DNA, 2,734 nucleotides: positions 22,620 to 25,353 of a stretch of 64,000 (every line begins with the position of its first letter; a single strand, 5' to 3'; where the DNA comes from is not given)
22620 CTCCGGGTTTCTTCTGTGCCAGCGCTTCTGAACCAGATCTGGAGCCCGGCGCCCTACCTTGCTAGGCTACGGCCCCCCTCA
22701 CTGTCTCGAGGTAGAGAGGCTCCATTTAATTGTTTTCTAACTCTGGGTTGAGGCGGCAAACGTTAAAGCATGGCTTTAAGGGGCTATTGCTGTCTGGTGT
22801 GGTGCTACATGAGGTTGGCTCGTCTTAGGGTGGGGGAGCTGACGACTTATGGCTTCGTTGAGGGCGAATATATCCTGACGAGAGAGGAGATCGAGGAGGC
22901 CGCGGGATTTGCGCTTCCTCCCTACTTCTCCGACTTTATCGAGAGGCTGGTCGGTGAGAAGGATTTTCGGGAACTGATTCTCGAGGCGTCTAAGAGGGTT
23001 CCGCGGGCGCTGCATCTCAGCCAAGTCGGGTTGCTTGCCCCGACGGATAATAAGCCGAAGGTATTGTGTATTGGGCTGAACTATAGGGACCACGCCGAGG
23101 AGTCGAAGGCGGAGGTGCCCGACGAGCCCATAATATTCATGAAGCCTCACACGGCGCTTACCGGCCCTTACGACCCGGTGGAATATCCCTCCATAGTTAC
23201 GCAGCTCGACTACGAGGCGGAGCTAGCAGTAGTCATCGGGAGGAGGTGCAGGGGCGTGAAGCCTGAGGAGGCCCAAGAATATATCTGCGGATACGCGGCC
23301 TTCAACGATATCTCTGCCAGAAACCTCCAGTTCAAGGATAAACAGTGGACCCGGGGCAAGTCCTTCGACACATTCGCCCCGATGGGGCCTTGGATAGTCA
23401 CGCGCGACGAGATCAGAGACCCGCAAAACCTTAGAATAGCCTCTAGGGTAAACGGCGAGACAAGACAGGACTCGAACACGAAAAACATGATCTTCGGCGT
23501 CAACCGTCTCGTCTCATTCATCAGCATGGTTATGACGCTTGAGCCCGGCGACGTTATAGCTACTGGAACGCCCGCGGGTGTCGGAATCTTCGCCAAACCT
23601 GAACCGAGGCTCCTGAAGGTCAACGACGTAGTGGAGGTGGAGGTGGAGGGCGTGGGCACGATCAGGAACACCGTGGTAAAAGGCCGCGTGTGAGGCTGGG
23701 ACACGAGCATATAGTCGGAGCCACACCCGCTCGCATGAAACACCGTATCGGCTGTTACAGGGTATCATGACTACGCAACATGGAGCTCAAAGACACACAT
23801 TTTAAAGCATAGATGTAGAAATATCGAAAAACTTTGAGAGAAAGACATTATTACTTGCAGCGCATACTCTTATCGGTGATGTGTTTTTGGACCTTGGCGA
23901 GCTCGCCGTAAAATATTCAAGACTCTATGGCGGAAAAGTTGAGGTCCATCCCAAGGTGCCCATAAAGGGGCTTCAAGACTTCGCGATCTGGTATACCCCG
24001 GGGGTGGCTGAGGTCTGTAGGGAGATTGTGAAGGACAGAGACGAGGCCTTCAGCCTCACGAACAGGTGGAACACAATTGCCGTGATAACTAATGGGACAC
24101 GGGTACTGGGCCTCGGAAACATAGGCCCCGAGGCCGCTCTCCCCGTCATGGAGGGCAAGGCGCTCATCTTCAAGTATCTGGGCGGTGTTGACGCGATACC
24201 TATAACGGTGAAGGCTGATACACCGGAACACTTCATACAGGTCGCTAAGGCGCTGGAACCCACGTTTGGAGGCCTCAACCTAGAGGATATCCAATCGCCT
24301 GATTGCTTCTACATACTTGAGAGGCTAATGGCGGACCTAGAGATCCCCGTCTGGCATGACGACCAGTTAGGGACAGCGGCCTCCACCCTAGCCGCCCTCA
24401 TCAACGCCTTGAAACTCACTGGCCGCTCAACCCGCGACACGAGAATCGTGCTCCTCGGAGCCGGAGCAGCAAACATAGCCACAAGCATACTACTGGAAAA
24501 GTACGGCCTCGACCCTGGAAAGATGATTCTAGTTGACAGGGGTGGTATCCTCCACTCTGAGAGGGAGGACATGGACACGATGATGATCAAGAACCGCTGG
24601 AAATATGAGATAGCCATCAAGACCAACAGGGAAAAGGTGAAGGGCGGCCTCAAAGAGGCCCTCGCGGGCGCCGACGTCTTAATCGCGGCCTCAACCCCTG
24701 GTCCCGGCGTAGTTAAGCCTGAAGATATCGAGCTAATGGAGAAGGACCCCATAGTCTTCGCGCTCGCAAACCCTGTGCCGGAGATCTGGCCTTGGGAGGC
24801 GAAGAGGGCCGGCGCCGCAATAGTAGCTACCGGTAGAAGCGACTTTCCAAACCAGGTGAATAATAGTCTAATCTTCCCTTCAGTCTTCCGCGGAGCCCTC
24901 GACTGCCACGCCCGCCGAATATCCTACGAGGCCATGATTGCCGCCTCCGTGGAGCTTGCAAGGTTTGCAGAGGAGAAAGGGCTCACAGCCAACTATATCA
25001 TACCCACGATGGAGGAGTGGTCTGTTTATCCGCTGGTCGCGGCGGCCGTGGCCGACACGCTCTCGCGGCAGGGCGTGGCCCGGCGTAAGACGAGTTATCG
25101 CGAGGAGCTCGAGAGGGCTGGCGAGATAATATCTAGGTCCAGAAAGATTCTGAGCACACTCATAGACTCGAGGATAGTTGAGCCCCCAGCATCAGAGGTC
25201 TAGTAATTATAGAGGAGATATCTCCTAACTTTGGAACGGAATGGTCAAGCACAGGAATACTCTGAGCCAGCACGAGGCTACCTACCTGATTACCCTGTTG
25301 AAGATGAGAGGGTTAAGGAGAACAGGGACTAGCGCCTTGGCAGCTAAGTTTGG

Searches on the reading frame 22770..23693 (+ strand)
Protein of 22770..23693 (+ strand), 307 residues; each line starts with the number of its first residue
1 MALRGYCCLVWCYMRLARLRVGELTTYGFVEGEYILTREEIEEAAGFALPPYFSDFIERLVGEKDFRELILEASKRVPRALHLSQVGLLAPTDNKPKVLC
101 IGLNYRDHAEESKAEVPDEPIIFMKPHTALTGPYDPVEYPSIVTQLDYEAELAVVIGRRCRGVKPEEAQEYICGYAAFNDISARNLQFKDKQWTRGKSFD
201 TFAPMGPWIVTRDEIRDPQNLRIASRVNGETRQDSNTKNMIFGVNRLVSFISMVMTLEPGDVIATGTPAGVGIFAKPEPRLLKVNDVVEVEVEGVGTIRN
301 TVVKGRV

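Call 43: search_protein_families(library=pfam, proteins=[window:22770-23693:+])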
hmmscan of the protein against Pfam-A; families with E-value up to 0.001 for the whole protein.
window:22770-23693:+ (307 aa): 1 family
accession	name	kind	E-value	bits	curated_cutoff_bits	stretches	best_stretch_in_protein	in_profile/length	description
PF01557.24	FAA_hydrolase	-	8e-84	281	23.9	1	97-303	1-214/214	Fumarylacetoacetate (FAA) hydrolase C-terminal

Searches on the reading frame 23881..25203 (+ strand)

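Call 43: search_protein_families(library=pfam, proteins=[window:23881-25203:+])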
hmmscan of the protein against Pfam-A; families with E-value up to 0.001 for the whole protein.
window:23881-25203:+ (440 aa): 2 families
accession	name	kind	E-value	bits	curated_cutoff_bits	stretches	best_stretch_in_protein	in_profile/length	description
PF00390.24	malic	-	1e-26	94.3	23.1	1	19-149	3-181/182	Malic enzyme, N-terminal domain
PF03949.21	Malic_M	-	3.2e-21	76.2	23.5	1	164-391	3-254/258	Malic enzyme, NAD binding domain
